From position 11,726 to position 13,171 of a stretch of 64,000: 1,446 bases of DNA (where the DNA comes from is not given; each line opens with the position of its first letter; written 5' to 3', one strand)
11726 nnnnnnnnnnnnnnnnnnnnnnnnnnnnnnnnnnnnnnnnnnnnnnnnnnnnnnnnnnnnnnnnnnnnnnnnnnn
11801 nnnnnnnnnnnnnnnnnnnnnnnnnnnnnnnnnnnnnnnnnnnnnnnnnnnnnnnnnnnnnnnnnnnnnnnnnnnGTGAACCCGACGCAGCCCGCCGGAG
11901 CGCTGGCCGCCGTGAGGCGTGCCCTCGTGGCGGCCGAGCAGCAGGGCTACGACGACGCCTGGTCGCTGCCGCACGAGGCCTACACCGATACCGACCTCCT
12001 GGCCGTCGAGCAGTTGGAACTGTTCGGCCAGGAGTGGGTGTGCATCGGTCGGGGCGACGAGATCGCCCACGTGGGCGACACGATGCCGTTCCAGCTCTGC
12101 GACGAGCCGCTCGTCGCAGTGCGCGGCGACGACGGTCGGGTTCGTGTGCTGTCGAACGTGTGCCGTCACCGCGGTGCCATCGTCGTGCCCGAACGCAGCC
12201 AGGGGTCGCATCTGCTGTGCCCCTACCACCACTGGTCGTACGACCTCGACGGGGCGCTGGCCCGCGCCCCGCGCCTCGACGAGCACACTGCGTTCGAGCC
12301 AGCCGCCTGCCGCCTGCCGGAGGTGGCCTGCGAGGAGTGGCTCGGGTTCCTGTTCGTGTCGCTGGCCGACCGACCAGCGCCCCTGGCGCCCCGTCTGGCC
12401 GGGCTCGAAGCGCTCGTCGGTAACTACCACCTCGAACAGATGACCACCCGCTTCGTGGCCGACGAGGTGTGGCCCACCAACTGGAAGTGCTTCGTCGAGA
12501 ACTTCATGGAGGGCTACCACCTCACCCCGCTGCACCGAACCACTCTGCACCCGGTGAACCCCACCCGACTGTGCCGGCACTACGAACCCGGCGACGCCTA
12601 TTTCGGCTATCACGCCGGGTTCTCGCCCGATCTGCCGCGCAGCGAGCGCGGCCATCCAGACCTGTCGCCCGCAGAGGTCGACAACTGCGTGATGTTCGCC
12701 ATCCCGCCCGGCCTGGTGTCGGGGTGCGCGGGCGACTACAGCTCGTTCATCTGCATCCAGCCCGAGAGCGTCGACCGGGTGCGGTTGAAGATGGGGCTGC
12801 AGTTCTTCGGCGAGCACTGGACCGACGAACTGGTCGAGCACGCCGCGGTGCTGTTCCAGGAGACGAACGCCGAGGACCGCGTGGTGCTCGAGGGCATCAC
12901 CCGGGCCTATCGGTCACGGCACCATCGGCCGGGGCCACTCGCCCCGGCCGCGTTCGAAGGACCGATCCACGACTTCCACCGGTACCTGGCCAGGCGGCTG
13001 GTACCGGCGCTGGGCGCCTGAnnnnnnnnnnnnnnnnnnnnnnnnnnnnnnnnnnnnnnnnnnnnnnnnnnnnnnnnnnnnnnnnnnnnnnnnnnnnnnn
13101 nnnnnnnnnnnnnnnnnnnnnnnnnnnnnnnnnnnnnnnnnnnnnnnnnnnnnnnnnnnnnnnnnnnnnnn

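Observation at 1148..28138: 27-kb catabolic island for N-methylated and quaternary amines combining three demethylation chemistries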

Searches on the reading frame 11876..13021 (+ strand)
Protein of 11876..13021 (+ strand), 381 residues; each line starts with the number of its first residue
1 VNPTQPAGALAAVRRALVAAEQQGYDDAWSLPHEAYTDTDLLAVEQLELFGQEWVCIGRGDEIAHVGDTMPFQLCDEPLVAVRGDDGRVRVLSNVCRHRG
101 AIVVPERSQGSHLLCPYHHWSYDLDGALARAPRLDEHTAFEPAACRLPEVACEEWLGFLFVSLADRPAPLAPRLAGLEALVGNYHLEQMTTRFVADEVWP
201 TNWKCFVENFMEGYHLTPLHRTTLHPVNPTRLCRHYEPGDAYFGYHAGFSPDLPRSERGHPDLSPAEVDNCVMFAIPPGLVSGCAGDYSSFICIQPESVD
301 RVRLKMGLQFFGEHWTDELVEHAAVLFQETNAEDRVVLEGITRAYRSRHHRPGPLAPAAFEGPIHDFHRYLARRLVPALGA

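Call 6: search_protein_families(library=pfam, proteins=[window:11876-13021:+], max_evalue=0.001)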
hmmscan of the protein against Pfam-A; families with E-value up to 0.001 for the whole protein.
window:11876-13021:+ (381 aa): 2 families
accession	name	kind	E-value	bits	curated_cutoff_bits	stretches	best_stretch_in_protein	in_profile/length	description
PF00848.25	Ring_hydroxyl_A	-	1.6e-19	71.1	24.9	1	199-375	14-206/208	Ring hydroxylating alpha subunit (catalytic domain)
PF00355.32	Rieske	-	8.4e-17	61.3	20.3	1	53-137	1-84/88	Rieske [2Fe-2S] domain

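Call 14: search_solved_structures(query=window:11876-13021:+, max_evalue=0.00001)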
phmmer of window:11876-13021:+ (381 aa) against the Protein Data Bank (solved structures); distinct sequences matched with E-value up to 0.00001: 34.
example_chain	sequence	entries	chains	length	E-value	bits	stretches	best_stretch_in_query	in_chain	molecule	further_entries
6y9c_A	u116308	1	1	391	6.8e-34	120.5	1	25-351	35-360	Carnitine monooxygenase oxygenase subunit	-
6y8j_A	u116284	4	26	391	6.9e-34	120.5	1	25-351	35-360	Carnitine monooxygenase oxygenase subunit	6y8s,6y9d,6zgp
3n0q_A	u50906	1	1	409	4.7e-26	94.7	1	30-221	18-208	Putative aromatic-ring hydroxylating dioxygenase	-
3vca_A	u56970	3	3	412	2.1e-22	82.6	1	29-222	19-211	Ring-hydroxylating dioxygenase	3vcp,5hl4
4qup_A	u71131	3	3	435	2.6e-22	82.3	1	28-222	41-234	Monoxygenase; demethylase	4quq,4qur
9o71_A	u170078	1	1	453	1.2e-17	67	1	33-222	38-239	Phenylpropionate dioxygenase-like ring-hydroxylating dioxygenase large terminal subunit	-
9jp5_A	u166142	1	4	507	2.1e-17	66.2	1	30-226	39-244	Phthalate 3,4-dioxygenase alpha subunit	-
7yls_B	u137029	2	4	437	5.2e-17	64.9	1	33-222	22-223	Rieske (2Fe-2S) domain protein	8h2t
2b1x_A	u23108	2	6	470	5.8e-17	64.7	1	26-224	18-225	naphthalene dioxygenase large subunit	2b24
1uli_A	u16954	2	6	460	8.1e-17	64.3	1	31-216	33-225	biphenyl dioxygenase large subunit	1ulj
3gzx_A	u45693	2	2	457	1.1e-16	63.8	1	29-136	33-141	Biphenyl dioxygenase subunit alpha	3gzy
3en1_A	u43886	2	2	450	1.4e-16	63.5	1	28-216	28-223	Benzene 1,2-dioxygenase subunit alpha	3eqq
5aeu_A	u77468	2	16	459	8e-15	57.7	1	33-134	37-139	BIPHENYL DIOXYGENASE SUBUNIT ALPHA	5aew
2xsh_A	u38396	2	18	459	8e-15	57.7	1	33-134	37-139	BIPHENYL DIOXYGENASE SUBUNIT ALPHA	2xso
2xr8_A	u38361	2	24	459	8e-15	57.7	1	33-134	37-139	BIPHENYL DIOXYGENASE SUBUNIT ALPHA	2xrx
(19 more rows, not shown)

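Call 32: search_protein_families(library=ncbifam, proteins=[window:11876-13021:+], max_evalue=0.001)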
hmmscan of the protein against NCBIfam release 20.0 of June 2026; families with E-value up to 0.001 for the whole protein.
window:11876-13021:+ (381 aa): 6 families
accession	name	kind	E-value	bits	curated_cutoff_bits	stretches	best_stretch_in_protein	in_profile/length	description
NF058607.1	GlBtMonoOxGbcA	equivalog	1.6e-42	145.5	670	1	9-222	12-224/420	glycine betaine monooxygenase oxygenase subunit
NF041684.1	ant_diox_AndAc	equivalog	2.7e-18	65.8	750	1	26-220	18-222/418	anthranilate 1,2-dioxygenase large subunit AndAc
TIGR03228.1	anthran_1_2_A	equivalog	2e-17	63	671.9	1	29-222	14-215/438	anthranilate 1,2-dioxygenase large subunit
TIGR03229.1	benzo_1_2_benA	equivalog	8.2e-17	61.2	780.95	1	29-220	14-215/433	benzoate 1,2-dioxygenase large subunit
NF042946.1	3PPDioc_HcaE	equivalog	1.4e-16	60.5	830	1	34-146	19-130/450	3-phenylpropionate/cinnamic acid dioxygenase subunit alpha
NF052579.1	BetMthstMoxSdmAMthl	equivalog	7.2e-05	21.9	600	1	66-126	29-89/351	4beta-methylsterol monooxygenase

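Call 81: search_dna_similar(query=window:11876-13021:+, collection=plasmids, mode=protein, max_rows=30, max_evalue=1e-40)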
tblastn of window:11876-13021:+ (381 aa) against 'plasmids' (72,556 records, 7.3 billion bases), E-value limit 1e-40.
Records with a match: 30; places in all: 31; records where one place covers at least 80% of the query: 30.
Best place of each record, by identity: 60-80% 1; <60% 29.
By first word of the organism name: Paraburkholderia 10; Caballeronia 5; Paracoccus 3; Mesorhizobium 1; Leisingera 1; Gemmobacter 1; Rhodobacteraceae 1; Alisedimentitalea 1; Parasedimentitalea 1; Burkholderia 1; and 5 more.
By predicted mobility (MOB-suite, as given by PLSDB): non-mobilizable 24; mobilizable 5; conjugative 1.
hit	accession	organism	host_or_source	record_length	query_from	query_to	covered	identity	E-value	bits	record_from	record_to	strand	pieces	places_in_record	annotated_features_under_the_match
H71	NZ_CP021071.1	Mesorhizobium sp. WSM1497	Biserrula pelecinus L.,cell ...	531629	21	381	95%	63.7%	1e-140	449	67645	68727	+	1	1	aromatic ring-hydroxylating dioxygenase subunit alpha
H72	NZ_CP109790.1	Leisingera thetidis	-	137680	26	375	92%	41.2%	3e-66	234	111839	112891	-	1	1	aromatic ring-hydroxylating dioxygenase subunit alpha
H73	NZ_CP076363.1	Gemmobacter fulvus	cell culture,Anabaena culture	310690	27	380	93%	39.4%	3e-69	243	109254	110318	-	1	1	aromatic ring-hydroxylating dioxygenase subunit alpha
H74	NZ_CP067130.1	Paracoccus seriniphilus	cell culture,washing water of Bugula ...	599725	26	375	92%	39.6%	2e-61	220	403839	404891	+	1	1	aromatic ring-hydroxylating dioxygenase subunit alpha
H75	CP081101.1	Rhodobacteraceae bacterium M382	-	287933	26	375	92%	38.7%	3e-65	231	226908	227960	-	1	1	aromatic ring-hydroxylating dioxygenase subunit alpha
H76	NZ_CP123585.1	Alisedimentitalea scapharcae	Anadara broughtonii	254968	26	375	92%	38.5%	1e-64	230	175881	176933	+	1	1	aromatic ring-hydroxylating dioxygenase subunit alpha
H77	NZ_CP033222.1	Parasedimentitalea marina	Cell culture,deep seawater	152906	26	374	92%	36.7%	4e-57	208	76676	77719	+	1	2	SRPBCC family protein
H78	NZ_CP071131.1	Caballeronia sp. M1242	Homo sapiens,ETA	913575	25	375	92%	36.0%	1e-50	189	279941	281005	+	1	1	SRPBCC family protein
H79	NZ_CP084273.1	Caballeronia grimmiae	Leptoglossus zonatus,Cell culture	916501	22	375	93%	35.4%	2e-51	192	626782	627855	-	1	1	SRPBCC family protein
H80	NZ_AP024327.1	Caballeronia sp. NK8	-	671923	22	375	93%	34.9%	2e-50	189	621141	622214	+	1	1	Rieske 2Fe-2S domain-containing protein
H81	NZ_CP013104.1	Paraburkholderia caribensis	-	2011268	25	375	92%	35.2%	2e-52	194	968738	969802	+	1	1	none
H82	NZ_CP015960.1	Paraburkholderia caribensis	Mimosa,single cell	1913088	25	375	92%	35.2%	5e-52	193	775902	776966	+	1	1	none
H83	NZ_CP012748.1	Paraburkholderia caribensis MBA4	soil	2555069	25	375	92%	35.2%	4e-51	191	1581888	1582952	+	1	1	none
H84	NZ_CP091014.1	Burkholderia cenocepacia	-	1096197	22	372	92%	35.0%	1e-46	178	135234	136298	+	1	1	none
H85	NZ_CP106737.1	Roseovarius pelagicus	cell culture,Arctic seawater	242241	28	375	91%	35.0%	3e-45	174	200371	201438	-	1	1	Rieske 2Fe-2S domain-containing protein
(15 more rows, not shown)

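Call 82: get_annotated_region(hit=H72, flank=9000)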
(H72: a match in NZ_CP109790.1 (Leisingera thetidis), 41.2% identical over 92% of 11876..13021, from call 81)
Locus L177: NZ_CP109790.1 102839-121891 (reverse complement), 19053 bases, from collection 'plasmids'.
description: Leisingera thetidis strain BMJM1 plasmid pBMJM1_3, complete sequence
organism: Leisingera thetidis (NCBI taxid 2930199)
taxonomy: Bacteria; Pseudomonadota; Alphaproteobacteria; Rhodobacterales; Roseobacteraceae; Leisingera; Leisingera thetidis
host: -; source: -; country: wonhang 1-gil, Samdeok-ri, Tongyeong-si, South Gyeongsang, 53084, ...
typing (MOB-suite, as given by PLSDB): non-mobilizable; replicon rep_cluster_378
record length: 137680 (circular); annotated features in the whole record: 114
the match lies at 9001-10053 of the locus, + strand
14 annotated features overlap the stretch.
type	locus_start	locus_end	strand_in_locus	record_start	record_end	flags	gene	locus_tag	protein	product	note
CDS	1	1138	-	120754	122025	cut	-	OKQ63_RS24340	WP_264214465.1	FAD-binding oxidoreductase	-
CDS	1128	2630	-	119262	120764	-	-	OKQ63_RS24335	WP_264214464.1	aldehyde dehydrogenase family protein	-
CDS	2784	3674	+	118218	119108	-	-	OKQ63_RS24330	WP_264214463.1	LysR substrate-binding domain-containing protein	-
CDS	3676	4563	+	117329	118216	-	-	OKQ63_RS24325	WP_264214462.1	LysR substrate-binding domain-containing protein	-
CDS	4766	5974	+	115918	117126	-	-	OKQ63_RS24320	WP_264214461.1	pyridoxal phosphate-dependent aminotransferase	GO:0009058 - biosynthetic process [Evidence IEA]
CDS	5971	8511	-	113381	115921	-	-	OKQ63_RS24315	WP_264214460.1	AMP-binding protein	-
CDS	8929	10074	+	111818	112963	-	-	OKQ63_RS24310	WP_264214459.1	aromatic ring-hydroxylating dioxygenase subunit alpha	-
CDS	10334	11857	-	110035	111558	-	-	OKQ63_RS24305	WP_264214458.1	trimethylamine methyltransferase family protein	-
CDS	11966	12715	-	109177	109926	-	-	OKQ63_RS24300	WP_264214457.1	aspartate/glutamate racemase family protein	GO:0008152 - metabolic process [Evidence IEA]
CDS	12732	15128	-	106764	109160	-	-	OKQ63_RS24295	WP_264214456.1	FAD-dependent oxidoreductase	-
CDS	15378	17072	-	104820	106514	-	-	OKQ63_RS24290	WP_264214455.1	ABC transporter ATP-binding protein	-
CDS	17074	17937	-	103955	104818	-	-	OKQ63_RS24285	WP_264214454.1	ABC transporter permease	-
CDS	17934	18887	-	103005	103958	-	-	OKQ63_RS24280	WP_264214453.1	ABC transporter permease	GO:0055085 - transmembrane transport [Evidence IEA]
CDS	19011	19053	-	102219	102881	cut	-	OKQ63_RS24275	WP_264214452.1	GntR family transcriptional regulator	-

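Call 83: get_annotated_region(hit=H73, flank=8000)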
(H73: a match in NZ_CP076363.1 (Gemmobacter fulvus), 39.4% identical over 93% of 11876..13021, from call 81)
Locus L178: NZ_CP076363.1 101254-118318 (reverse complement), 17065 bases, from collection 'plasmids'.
description: Gemmobacter fulvus strain con5 plasmid p2, complete sequence
organism: Gemmobacter fulvus (NCBI taxid 2840474)
taxonomy: Bacteria; Pseudomonadota; Alphaproteobacteria; Rhodobacterales; Paracoccaceae; Gemmobacter; Gemmobacter fulvus
host: -; source: cell culture,Anabaena culture; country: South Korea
typing (MOB-suite, as given by PLSDB): non-mobilizable
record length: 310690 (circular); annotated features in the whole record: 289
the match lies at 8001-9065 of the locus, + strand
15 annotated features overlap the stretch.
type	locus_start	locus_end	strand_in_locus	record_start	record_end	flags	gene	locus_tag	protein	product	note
CDS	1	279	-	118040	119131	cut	-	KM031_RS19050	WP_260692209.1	acyl-CoA dehydrogenase family protein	-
CDS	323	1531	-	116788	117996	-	-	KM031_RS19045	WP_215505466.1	CoA transferase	-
CDS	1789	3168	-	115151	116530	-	-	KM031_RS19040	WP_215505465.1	FAD-binding oxidoreductase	-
CDS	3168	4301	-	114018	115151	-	hisC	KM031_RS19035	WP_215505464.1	histidinol-phosphate transaminase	GO:0000105 - histidine biosynthetic process [Evidence IEA]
CDS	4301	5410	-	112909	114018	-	-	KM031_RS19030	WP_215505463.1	2Fe-2S iron-sulfur cluster-binding protein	-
CDS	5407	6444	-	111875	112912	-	-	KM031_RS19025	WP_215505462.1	aromatic ring-hydroxylating dioxygenase subunit alpha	-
CDS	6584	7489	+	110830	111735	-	-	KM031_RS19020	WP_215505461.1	LysR substrate-binding domain-containing protein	-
CDS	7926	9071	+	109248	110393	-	-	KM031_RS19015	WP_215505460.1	aromatic ring-hydroxylating dioxygenase subunit alpha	-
CDS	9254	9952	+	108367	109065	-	-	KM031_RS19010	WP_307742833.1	FCD domain-containing protein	-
CDS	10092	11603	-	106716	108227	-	-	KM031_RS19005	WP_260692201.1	ABC transporter substrate-binding protein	-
CDS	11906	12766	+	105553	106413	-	-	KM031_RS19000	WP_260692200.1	LysR substrate-binding domain-containing protein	-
CDS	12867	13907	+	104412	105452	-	-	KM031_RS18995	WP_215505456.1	aromatic ring-hydroxylating dioxygenase subunit alpha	-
CDS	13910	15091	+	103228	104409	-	-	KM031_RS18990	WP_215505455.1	2Fe-2S iron-sulfur cluster-binding protein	-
CDS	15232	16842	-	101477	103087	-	-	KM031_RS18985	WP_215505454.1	ABC transporter ATP-binding protein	-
CDS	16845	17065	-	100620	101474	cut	-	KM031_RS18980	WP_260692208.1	ABC transporter permease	-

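Call 84: find_homologous_proteins(query=window:11876-13021:+, max_evalue=1e-60)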
Query window:11876-13021:+ (381 aa): 990 proteins with E <= 1e-60 among 8000 candidates; the best 120 are listed.
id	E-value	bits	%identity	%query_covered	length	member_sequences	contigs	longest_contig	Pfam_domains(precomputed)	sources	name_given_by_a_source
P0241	7.0e-248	840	92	100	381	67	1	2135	PF00355.33,PF00848.26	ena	-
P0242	3.1e-232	789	93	92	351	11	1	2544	PF00355.33,PF00848.26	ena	-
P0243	1.8e-205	700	79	96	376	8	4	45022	PF00355.33,PF00848.26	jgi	jgi:phenylpropionate dioxygenase-like ring-hydroxylating dioxygenase large terminal subunit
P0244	6.8e-203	692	79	96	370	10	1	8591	PF00355.33,PF00848.26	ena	-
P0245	9.2e-202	688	78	93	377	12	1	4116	PF00355.33,PF00848.26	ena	-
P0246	7.8e-200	682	78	97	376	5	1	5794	PF00355.33,PF00848.26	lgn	-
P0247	1.9e-198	677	79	92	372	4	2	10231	PF00355.33,PF00848.26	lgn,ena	-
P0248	1.9e-198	677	77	95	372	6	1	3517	PF00355.33,PF00848.26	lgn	-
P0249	2.1e-193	661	75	96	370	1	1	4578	PF00355.33,PF00848.26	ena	-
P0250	4.5e-191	653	74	97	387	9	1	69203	PF00355.33,PF00848.26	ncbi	-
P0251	2.4e-188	644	73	98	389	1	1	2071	PF00355.33,PF00848.26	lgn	-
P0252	8.1e-187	639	70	98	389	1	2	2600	PF00355.33,PF00848.26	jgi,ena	jgi:phenylpropionate dioxygenase-like ring-hydroxylating dioxygenase large terminal subunit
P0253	1.4e-183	628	71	97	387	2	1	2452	PF00355.33,PF00848.26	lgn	-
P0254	4.4e-179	614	74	92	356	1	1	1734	PF00355.33,PF00848.26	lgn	-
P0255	1.2e-176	606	67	98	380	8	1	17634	PF00355.33,PF00848.26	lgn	-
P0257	5.5e-175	600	65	98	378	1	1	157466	PF00355.33,PF00848.26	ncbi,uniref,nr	ncbi:aromatic ring-hydroxylating oxygenase subunit alpha [Chachezhania sediminis]|uniref:aromatic ri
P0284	8.4e-168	576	64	96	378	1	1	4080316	PF00355.33,PF00848.26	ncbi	ncbi:aromatic ring-hydroxylating dioxygenase subunit alpha [Sulfitobacter sp. LCG007]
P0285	1.1e-167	576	63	96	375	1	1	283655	PF00355.33,PF00848.26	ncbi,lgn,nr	ncbi:MAG: aromatic ring-hydroxylating dioxygenase subunit alpha [Rhizobium sp.]|nr:aromatic ring-hyd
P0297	2.1e-166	572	63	98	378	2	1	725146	PF00355.33,PF00848.26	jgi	jgi:phenylpropionate dioxygenase-like ring-hydroxylating dioxygenase large terminal subunit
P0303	2.2e-165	568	61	98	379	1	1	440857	PF00355.33,PF00848.26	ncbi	ncbi:MAG: aromatic ring-hydroxylating oxygenase subunit alpha [Cypionkella sp.]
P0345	3.7e-160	551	62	97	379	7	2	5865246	PF00355.33,PF00848.26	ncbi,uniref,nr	ncbi:MAG TPA: aromatic ring-hydroxylating dioxygenase subunit alpha [Hypericibacter adhaerens]|unire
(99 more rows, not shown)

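Call 85: find_encoding_contigs(protein=P0257, flank=9000, max_places=1)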
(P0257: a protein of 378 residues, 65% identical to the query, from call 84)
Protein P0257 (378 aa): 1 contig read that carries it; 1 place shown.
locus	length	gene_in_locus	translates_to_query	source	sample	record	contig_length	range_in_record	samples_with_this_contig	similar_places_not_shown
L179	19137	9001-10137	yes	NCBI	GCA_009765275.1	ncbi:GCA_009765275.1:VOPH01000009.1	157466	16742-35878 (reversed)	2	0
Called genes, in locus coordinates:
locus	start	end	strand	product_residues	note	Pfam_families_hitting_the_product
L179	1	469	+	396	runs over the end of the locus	PF13433:Peripla_BP_5, PF13458:Peripla_BP_6, PF01094:ANF_receptor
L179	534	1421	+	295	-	PF02653:BPD_transp_2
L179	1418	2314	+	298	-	PF02653:BPD_transp_2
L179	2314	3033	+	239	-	PF00005:ABC_tran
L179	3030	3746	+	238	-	PF00005:ABC_tran, PF13304:AAA_21 (faint)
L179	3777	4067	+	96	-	PF03795:YCII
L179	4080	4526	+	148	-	PF00190:Cupin_1 (weak), PF07883:Cupin_2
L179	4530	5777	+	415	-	PF01494:FAD_binding_3, PF04820:Trp_halogenase (faint)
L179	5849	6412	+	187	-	PF02627:CMD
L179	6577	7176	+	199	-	PF01613:Flavin_Reduct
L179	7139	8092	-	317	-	PF00126:HTH_1, PF03466:LysR_substrate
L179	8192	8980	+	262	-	PF23169:HalD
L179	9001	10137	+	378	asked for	PF00355:Rieske, PF00848:Ring_hydroxyl_A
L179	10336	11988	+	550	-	PF00496:SBP_bac_5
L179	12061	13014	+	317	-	PF19300:BPD_transp_1_N, PF00528:BPD_transp_1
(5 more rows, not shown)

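Call 86: find_encoding_contigs(protein=P0284, flank=9000, max_places=1)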
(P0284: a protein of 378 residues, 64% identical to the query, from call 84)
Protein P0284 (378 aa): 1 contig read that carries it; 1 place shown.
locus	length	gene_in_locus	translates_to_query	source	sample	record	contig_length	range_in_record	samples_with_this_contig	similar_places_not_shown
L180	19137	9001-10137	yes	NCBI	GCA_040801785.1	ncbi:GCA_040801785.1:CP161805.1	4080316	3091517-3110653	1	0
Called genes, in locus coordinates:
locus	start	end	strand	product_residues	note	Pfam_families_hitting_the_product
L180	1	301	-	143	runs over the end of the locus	-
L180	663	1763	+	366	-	-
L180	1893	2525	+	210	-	-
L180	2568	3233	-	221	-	-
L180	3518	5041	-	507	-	PF06253:MTTB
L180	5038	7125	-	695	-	PF00724:Oxidored_FMN, PF01946:Thi4 (faint), PF03486:HI0933_like (faint), PF07992:Pyr_redox_2, PF00890:FAD_binding_2 (weak), PF12831:FAD_oxidored (weak), PF13450:NAD_binding_8 (weak)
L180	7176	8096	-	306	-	PF00126:HTH_1, PF03466:LysR_substrate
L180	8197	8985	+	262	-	PF23169:HalD, PF13640:2OG-FeII_Oxy_3 (faint)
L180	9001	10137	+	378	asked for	PF00355:Rieske, PF00848:Ring_hydroxyl_A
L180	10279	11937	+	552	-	PF00496:SBP_bac_5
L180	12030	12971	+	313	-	PF19300:BPD_transp_1_N (weak), PF00528:BPD_transp_1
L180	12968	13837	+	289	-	PF12911:OppC_N (weak), PF00528:BPD_transp_1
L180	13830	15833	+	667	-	PF13191:AAA_16 (faint), PF00005:ABC_tran, PF02463:SMC_N (faint), PF13401:AAA_22 (faint), PF13304:AAA_21 (weak), PF08352:oligo_HPY, PF00005:ABC_tran, PF08352:oligo_HPY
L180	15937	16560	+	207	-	PF00440:TetR_N, PF13977:TetR_C_6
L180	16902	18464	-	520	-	PF01471:PG_binding_1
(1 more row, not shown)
